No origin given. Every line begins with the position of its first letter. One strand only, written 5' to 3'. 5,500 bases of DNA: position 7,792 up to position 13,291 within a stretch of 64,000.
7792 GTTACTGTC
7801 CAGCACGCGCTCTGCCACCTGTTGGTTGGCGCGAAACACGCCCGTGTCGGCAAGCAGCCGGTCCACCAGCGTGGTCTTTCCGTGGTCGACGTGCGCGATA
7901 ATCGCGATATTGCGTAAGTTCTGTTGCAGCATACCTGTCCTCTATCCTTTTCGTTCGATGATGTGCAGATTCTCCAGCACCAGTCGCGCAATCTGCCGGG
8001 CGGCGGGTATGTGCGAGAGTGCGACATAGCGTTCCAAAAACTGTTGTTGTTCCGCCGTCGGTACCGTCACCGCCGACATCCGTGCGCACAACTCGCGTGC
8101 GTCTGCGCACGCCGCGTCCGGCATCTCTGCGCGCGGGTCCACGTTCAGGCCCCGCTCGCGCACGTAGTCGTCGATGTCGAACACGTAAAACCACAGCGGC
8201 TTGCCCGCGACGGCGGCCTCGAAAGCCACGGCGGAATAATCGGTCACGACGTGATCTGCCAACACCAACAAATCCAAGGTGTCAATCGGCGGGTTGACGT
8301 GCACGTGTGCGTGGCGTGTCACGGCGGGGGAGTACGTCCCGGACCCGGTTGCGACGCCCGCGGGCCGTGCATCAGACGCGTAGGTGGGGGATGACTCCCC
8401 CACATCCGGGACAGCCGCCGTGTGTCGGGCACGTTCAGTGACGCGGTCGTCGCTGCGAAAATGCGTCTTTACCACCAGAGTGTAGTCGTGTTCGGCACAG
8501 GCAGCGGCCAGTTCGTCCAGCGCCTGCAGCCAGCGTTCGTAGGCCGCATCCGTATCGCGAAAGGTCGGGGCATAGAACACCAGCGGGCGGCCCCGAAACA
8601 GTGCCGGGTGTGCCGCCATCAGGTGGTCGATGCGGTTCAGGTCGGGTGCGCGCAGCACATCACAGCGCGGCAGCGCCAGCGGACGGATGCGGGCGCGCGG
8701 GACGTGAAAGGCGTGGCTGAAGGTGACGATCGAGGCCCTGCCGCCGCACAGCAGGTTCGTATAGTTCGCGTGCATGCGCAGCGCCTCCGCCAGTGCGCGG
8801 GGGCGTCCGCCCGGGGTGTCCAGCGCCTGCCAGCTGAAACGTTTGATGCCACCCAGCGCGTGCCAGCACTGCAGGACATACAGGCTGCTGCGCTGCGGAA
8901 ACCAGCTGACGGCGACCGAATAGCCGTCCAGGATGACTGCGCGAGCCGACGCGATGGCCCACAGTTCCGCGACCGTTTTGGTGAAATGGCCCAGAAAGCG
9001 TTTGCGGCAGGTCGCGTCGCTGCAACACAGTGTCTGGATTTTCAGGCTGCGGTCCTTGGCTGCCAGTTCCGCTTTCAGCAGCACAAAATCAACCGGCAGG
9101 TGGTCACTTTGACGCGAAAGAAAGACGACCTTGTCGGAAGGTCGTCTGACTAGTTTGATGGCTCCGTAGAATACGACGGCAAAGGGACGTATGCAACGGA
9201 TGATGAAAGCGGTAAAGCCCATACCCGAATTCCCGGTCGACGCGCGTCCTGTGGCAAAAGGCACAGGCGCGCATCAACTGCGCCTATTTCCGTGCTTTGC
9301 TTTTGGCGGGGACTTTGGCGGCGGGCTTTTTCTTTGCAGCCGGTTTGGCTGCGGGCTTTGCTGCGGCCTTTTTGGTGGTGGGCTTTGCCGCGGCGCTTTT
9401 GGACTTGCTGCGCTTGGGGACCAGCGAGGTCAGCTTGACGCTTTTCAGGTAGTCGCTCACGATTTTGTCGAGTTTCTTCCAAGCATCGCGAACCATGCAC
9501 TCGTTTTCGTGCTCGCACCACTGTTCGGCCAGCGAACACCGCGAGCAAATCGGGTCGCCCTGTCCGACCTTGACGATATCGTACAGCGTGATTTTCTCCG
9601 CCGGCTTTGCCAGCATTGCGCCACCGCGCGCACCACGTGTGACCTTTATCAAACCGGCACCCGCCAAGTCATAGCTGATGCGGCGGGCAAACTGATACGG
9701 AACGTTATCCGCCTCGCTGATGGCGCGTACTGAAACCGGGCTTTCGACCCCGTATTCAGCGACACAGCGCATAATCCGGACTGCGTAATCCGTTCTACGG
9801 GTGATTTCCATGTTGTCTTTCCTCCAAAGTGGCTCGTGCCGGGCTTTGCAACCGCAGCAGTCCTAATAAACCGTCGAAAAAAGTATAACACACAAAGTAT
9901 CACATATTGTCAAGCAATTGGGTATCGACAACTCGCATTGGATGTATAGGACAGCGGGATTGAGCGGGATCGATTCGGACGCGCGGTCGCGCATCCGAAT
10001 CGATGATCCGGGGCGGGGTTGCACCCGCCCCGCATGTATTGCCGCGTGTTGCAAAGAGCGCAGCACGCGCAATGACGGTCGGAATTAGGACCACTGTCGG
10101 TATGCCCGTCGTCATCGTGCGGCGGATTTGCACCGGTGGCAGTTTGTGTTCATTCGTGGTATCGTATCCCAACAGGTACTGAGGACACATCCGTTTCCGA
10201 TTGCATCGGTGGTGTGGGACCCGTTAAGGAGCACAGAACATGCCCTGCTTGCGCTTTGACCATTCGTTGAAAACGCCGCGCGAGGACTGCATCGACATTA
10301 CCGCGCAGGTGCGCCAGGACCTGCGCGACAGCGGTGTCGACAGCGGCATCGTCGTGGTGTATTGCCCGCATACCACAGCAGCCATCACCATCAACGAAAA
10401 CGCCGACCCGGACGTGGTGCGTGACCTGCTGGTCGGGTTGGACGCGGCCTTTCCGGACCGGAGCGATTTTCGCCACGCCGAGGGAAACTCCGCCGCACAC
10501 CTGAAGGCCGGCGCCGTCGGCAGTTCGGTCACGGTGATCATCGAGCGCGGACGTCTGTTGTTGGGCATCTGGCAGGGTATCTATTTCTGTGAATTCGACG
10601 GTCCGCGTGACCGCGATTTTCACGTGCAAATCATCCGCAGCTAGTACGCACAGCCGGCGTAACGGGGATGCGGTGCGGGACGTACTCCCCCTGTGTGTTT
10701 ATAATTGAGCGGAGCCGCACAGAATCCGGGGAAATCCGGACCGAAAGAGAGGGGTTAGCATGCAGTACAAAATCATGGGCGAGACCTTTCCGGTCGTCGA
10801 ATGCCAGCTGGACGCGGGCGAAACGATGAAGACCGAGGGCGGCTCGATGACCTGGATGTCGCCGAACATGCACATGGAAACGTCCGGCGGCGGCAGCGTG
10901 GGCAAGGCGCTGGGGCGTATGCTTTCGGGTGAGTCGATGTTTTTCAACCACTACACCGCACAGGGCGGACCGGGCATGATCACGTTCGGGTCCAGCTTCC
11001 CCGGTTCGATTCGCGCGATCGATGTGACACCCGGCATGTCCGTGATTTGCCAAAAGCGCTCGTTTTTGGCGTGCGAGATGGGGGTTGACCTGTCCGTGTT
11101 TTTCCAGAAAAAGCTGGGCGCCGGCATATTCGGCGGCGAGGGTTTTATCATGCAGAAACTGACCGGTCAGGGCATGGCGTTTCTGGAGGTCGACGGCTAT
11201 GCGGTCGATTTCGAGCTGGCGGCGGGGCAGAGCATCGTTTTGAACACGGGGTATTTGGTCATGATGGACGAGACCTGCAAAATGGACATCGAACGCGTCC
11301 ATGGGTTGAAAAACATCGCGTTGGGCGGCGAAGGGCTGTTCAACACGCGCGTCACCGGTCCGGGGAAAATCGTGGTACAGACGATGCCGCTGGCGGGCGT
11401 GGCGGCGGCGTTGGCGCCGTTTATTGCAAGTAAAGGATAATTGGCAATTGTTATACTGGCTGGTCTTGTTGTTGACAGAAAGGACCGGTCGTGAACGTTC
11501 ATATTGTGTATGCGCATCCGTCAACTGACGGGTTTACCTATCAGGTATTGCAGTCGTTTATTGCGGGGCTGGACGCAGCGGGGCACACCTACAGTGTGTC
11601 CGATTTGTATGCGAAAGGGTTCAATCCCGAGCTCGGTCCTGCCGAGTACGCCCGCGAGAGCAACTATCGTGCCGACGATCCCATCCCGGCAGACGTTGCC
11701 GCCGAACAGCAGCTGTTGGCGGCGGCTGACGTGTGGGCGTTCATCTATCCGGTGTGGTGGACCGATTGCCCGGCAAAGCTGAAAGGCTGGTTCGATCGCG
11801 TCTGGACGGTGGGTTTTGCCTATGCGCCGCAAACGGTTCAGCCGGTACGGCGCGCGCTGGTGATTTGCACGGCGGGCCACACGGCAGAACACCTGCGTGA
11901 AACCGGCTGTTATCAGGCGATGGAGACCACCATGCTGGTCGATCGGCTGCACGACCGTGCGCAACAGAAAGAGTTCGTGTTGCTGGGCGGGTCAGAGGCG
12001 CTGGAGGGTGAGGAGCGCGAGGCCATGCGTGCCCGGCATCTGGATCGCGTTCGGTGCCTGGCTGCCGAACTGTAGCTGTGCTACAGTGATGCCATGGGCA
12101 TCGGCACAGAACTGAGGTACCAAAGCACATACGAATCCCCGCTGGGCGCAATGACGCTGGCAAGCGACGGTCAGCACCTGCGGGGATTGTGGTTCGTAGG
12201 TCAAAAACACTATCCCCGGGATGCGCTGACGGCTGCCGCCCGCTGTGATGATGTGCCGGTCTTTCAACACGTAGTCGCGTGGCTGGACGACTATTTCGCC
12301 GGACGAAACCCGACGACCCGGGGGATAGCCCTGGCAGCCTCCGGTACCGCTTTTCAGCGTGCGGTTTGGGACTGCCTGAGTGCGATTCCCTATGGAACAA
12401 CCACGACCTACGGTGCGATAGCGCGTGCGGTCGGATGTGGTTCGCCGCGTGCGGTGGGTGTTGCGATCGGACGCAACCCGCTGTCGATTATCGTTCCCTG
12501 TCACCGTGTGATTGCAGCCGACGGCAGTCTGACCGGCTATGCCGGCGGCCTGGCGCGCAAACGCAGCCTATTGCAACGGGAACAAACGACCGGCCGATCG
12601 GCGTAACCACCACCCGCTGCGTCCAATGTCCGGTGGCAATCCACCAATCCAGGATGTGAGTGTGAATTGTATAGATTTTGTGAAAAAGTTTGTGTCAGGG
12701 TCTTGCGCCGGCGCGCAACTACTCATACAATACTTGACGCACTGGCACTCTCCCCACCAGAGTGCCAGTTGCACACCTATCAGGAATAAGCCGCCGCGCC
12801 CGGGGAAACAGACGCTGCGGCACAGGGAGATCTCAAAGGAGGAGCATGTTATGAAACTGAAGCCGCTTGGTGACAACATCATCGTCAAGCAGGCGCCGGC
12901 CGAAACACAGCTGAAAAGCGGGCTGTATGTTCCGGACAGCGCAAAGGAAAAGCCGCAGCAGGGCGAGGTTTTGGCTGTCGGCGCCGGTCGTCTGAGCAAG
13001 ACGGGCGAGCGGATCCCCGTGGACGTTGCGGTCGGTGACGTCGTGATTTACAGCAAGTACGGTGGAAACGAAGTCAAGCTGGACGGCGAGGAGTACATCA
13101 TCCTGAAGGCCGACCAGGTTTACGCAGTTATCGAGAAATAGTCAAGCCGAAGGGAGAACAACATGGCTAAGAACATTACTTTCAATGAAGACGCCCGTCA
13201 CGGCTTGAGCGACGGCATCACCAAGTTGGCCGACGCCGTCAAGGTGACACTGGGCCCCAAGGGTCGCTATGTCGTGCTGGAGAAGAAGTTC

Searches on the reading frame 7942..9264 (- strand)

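Call 39: search_protein_families(library=pfam, proteins=[window:7942-9264:-])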
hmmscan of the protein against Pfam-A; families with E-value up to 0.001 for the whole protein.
window:7942-9264:- (440 aa): 1 family
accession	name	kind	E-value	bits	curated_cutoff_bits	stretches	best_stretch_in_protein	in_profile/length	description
PF04464.20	Glyphos_transf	-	1.9e-40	139.4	22.1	1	42-430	12-366/367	CDP-Glycerol:Poly(glycerophosphate) glycerophosphotransferase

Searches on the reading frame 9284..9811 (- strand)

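Call 45: search_protein_families(library=pfam, proteins=[window:9284-9811:-])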
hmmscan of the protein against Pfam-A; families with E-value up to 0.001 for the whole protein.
window:9284-9811:- (175 aa): 1 family
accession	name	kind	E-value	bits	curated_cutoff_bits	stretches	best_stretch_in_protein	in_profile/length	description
PF02082.26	Rrf2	-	1.7e-31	109.5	30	1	3-131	1-130/132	Iron-dependent Transcriptional regulator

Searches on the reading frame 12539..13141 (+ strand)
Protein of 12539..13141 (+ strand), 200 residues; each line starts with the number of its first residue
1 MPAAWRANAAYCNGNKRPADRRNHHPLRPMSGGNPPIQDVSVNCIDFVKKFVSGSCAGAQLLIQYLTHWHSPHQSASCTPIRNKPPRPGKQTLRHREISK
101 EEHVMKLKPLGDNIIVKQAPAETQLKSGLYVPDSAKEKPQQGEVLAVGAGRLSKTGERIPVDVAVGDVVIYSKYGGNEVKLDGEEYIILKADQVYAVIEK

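Call 39: search_protein_families(library=pfam, proteins=[window:12539-13141:+])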
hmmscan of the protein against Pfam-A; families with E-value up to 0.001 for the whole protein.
window:12539-13141:+ (200 aa): 1 family
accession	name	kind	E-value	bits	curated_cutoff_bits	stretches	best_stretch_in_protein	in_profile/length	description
PF00166.26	Cpn10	-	1.1e-31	109.1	21.1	1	106-198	1-93/93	Chaperonin 10 Kd subunit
